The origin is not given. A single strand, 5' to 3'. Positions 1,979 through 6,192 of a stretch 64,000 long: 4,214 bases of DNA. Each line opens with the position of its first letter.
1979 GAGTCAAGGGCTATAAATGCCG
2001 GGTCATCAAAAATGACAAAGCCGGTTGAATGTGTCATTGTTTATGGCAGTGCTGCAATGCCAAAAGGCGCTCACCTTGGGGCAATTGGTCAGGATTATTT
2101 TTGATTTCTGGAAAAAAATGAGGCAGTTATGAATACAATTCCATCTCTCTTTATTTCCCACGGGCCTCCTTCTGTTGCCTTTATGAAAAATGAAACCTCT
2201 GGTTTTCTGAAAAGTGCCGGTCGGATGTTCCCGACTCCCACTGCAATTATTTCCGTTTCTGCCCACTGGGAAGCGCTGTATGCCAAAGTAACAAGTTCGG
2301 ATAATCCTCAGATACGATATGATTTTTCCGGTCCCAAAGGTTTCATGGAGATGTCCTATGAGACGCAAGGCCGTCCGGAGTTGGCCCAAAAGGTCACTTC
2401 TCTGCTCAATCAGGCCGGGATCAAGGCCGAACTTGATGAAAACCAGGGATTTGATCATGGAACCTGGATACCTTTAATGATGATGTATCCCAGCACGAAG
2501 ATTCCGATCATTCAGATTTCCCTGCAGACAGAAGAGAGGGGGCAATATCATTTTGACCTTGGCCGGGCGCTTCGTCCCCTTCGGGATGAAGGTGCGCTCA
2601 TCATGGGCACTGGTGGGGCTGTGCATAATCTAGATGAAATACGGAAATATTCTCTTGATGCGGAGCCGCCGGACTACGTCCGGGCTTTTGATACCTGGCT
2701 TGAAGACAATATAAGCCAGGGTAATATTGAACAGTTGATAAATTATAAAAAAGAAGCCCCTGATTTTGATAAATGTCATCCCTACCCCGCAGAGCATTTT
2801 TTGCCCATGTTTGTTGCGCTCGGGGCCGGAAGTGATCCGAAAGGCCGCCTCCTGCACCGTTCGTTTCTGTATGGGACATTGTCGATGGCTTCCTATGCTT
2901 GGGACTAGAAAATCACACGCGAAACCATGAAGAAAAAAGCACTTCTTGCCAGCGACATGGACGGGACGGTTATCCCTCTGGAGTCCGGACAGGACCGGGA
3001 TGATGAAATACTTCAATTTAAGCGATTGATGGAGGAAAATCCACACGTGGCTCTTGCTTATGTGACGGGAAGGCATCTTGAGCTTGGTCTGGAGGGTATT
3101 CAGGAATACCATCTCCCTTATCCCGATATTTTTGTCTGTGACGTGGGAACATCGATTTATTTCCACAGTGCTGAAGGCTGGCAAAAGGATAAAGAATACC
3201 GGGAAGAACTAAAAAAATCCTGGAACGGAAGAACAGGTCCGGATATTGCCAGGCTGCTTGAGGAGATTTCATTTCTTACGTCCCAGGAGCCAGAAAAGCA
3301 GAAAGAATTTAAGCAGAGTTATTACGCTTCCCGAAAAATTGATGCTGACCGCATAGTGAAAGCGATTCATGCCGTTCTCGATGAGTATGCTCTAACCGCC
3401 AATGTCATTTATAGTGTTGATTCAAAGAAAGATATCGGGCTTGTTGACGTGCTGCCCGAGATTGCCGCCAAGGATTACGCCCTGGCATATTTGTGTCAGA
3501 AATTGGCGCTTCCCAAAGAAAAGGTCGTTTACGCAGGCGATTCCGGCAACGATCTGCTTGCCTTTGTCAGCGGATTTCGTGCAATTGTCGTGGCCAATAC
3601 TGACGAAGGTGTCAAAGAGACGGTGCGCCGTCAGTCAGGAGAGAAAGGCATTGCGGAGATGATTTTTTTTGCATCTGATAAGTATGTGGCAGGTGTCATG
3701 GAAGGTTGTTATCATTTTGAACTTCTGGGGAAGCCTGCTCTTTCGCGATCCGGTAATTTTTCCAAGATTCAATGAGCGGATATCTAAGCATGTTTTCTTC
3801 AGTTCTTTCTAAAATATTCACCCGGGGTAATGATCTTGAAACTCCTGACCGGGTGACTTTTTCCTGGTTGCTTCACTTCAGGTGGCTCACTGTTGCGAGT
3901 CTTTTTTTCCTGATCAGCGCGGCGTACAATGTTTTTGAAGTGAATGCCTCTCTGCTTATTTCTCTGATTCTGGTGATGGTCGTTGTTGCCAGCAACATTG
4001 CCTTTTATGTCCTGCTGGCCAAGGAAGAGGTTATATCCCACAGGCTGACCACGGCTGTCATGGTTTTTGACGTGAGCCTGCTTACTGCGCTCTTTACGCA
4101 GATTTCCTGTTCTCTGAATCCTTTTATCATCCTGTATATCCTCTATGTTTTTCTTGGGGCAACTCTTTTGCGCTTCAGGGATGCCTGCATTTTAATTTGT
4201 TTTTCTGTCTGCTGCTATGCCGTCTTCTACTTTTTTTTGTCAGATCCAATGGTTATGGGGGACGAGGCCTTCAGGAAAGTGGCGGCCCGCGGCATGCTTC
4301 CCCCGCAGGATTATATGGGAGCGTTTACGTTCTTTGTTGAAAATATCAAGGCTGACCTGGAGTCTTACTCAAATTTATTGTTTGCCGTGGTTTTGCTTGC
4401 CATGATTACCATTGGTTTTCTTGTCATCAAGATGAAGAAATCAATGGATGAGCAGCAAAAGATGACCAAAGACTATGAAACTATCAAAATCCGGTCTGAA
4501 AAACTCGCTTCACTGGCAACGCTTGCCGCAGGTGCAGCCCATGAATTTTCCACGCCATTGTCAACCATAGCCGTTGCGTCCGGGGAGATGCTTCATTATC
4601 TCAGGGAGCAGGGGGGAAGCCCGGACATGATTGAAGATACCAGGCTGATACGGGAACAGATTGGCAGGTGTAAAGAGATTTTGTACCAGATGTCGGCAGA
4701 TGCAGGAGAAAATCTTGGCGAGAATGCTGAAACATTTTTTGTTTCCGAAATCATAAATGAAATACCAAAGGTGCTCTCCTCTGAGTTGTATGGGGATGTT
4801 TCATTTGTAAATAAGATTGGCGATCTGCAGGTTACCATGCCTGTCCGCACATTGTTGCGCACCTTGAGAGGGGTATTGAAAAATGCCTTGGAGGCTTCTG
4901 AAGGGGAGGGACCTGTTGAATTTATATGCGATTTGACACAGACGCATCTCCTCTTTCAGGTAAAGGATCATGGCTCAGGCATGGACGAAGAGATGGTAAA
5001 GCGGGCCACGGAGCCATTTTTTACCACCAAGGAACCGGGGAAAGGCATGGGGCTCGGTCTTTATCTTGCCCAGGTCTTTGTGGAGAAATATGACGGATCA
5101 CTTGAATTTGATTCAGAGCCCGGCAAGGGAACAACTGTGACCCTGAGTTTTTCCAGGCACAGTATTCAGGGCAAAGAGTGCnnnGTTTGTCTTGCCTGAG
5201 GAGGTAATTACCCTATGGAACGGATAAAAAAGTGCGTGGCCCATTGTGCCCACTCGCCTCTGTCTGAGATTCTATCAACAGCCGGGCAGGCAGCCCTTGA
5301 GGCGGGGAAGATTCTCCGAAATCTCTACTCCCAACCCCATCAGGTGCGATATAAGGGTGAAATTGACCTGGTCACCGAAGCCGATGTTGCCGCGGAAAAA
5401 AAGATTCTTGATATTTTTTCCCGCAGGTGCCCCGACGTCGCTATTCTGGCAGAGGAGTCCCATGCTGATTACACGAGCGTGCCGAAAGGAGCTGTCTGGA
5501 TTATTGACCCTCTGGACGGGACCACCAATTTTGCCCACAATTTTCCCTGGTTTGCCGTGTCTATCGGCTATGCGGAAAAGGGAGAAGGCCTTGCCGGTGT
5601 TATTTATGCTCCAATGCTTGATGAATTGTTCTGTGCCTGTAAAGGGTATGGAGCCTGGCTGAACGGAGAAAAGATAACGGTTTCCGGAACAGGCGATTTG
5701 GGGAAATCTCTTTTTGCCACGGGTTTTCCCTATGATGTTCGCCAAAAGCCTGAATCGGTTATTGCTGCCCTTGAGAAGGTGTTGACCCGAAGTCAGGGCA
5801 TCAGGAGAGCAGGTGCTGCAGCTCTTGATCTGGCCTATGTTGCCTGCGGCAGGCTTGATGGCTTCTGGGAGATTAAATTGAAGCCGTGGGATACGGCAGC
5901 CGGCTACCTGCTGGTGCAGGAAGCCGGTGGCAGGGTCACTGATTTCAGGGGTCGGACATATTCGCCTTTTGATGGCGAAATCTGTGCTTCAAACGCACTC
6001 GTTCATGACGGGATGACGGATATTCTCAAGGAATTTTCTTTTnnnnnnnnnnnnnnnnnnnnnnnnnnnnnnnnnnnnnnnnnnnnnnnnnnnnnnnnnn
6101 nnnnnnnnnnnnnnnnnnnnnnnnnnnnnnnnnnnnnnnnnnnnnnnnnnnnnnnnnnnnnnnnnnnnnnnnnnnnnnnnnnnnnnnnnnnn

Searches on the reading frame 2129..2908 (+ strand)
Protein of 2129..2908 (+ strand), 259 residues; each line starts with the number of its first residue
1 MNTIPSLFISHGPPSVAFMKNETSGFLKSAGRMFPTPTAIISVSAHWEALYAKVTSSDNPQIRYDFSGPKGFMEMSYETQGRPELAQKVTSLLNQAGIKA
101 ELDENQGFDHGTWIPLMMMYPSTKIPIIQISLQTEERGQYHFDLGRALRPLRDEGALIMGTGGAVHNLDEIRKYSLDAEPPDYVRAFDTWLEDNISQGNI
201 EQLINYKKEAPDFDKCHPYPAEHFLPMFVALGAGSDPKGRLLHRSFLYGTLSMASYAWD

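Call 41: search_protein_families(library=pfam, proteins=[window:2129-2905:+], max_evalue=0.001)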
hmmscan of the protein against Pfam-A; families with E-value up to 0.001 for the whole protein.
window:2129-2905:+ (259 aa): 1 family
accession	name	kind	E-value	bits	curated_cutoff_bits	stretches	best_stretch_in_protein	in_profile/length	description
PF02900.23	LigB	-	1.3e-40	139.6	26.3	1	7-256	3-266/269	Catalytic LigB subunit of aromatic ring-opening dioxygenase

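Call 50: find_encoding_contigs(protein=window:2129-2908:+, flank=10000, max_places=2)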
Protein window:2129-2908:+ (259 aa): 8 contigs read that carry it; 2 places shown.
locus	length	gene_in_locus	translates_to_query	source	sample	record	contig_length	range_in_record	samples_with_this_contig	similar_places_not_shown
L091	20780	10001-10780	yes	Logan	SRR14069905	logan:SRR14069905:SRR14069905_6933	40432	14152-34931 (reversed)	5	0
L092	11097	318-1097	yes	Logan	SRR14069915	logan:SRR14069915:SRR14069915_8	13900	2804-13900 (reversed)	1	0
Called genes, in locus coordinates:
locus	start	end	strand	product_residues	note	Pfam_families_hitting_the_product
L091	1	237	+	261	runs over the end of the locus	PF13531:SBP_bac_11, PF01547:SBP_bac_1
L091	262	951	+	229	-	PF00528:BPD_transp_1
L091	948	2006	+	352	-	PF00005:ABC_tran, PF03459:TOBE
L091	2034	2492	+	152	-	PF03773:ArsP_1 (faint)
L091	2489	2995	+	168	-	-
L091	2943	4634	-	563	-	PF00005:ABC_tran, PF02463:SMC_N (faint), PF13175:AAA_15 (faint), PF13304:AAA_21 (weak), PF12848:ABC_tran_Xtn, PF00005:ABC_tran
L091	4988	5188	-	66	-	PF00313:CSD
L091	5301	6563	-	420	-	PF00270:DEAD, PF04851:ResIII, PF00271:Helicase_C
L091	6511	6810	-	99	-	-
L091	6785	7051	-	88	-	PF00076:RRM_1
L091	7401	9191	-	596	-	PF01663:Phosphodiest, PF00884:Sulfatase (weak)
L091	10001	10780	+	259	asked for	PF02900:LigB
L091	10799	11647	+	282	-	PF05116:S6PP, PF08282:Hydrolase_3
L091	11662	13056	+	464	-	PF02518:HATPase_c, PF13581:HATPase_c_2 (weak)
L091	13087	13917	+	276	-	PF00459:Inositol_P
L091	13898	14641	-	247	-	PF07589:PEP_exosort_dom (weak)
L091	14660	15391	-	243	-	PF27149:YdjY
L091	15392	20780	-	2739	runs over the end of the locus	PF07691:PA14, PF05345:He_PIG, PF00801:PKD, PF18911:PKD_4, PF00801:PKD, PF18911:PKD_4, PF00801:PKD, PF18911:PKD_4, +15 more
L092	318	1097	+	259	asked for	PF02900:LigB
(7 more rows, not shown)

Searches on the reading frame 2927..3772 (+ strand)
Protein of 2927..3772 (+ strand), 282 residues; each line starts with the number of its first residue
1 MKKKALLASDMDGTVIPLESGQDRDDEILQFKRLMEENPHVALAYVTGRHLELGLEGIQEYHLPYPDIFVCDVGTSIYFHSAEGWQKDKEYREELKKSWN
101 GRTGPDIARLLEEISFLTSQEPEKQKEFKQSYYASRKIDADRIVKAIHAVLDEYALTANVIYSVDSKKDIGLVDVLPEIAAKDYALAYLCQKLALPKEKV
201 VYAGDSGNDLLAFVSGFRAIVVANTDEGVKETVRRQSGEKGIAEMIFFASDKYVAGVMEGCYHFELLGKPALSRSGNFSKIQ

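Call 41: search_protein_families(library=pfam, proteins=[window:2927-3772:+], max_evalue=0.001)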
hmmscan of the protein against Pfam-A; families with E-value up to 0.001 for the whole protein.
window:2927-3772:+ (282 aa): 2 families
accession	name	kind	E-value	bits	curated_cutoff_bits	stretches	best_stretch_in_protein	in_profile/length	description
PF05116.19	S6PP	-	4.7e-56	190.6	20.3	1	4-266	2-247/247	Sucrose-6F-phosphate phosphohydrolase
PF08282.18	Hydrolase_3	-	9.5e-12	45.6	20.9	1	7-236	1-242/255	haloacid dehalogenase-like hydrolase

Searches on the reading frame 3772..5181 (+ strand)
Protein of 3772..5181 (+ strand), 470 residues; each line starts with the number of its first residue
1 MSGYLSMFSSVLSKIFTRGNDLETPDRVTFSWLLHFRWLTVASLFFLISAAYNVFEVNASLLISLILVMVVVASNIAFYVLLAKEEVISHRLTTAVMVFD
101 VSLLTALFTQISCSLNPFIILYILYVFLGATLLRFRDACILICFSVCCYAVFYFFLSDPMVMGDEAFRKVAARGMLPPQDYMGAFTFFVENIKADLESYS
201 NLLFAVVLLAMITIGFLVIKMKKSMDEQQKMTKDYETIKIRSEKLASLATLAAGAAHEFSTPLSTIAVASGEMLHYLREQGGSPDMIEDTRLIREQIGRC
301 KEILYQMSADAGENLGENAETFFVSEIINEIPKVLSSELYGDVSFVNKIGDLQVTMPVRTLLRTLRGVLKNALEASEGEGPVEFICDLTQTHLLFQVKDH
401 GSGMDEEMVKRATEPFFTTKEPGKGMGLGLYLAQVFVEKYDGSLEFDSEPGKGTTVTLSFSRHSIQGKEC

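Call 41: search_protein_families(library=pfam, proteins=[window:3772-5181:+], max_evalue=0.001)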
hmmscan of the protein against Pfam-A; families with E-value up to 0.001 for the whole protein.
window:3772-5181:+ (470 aa): 3 families
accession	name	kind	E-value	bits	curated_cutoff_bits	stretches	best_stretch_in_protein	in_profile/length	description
PF02518.31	HATPase_c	-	2e-19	70.5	26.4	1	360-461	5-108/111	Histidine kinase-, DNA gyrase B-, and HSP90-like ATPase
PF13581.12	HATPase_c_2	-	4.5e-07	30.4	27.4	1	371-459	42-126/127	Histidine kinase-like ATPase domain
PF14501.12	HATPase_c_5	-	0.00072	19.9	22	0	364-449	9-91/102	GHKL domain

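Call 56: search_protein_families(library=ncbifam, proteins=[window:3772-5181:+], max_evalue=0.00001)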
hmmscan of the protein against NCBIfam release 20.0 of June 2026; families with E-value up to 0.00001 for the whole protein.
window:3772-5181:+ (470 aa): 57 families (the best 25 are shown)
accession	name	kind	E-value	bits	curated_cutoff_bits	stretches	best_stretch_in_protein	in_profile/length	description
NF033792.0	ActS_PrrB_HisK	equivalog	3.3e-50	171.2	350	2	200-465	151-422/423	ActS/PrrB/RegB family redox-sensitive histidine kinase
NF045988.1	HisKinRegBRhodob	equivalog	5.7e-35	120.5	570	2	207-448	168-418/462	sensor histidine kinase RegB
NF008468.0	PRK11360.1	equivalog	2.9e-26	92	646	1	240-464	388-610/616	two-component system sensor histidine kinase AtoS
NF053867.1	SprKinKinDBac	equivalog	8.2e-24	83.9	775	1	207-460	250-495/500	sporulation kinase KinD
TIGR02916.1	PEP_his_kin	equivalog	4e-23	81.9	300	1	292-459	516-677/679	XrtA/PEP-CTERM system histidine kinase PrsK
NF040750.1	tetrathio_HK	equivalog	3.7e-21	75.2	750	1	201-450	291-542/555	tetrathionate respiration histidine kinase TtrS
NF007688.0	PRK10364.1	equivalog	2.8e-20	72.5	479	1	364-460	355-449/460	two-component system sensor histidine kinase ZraS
NF038348.1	T2SS_HK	subfamily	8.2e-20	70.7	450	1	338-459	448-570/574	histidine kinase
NF010076.0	PRK13557.1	subfamily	5.1e-19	68.1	631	1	389-462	321-394/540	histidine kinase famiy protein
NF010411.0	PRK13837.1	equivalog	8.2e-19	67.1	647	1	241-460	443-673/828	two-component system VirA-like sensor kinase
NF052574.1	HisKinEspCMyxo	equivalog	3.8e-18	65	1200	1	232-458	401-633/785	serine histidine kinase EspC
NF052573.1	HisKinEspAMyxo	equivalog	2.8e-16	58.7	1400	1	390-459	539-608/755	serine histidine kinase EspA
NF046020.1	HisKinCckABruc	equivalog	9.3e-16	56.8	1000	1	392-465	637-710/868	cell cycle histidine kinase CckA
NF008312.0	PRK11100.1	equivalog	1.1e-15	57.5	356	1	223-463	231-475/477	two-component system sensor histidine kinase CreC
NF047497.1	HK_LIC_12097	equivalog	3.2e-15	55.7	500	1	233-460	135-364/367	LIC_12097 family sensor histidine kinase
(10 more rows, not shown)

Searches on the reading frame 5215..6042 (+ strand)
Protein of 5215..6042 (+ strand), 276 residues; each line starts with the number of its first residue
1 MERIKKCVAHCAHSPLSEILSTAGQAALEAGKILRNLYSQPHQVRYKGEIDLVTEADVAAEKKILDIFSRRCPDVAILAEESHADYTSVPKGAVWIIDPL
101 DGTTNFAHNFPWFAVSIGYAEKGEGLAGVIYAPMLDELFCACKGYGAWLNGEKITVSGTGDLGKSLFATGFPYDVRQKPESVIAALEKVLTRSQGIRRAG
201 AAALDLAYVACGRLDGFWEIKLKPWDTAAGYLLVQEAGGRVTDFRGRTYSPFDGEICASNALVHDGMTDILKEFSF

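Call 41: search_protein_families(library=pfam, proteins=[window:5215-6042:+], max_evalue=0.001)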
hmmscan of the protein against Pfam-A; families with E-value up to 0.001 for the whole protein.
window:5215-6042:+ (276 aa): 1 family
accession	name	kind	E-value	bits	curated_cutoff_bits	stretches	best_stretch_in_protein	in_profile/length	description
PF00459.30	Inositol_P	-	4.1e-71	240.1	27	1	16-261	2-255/271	Inositol monophosphatase family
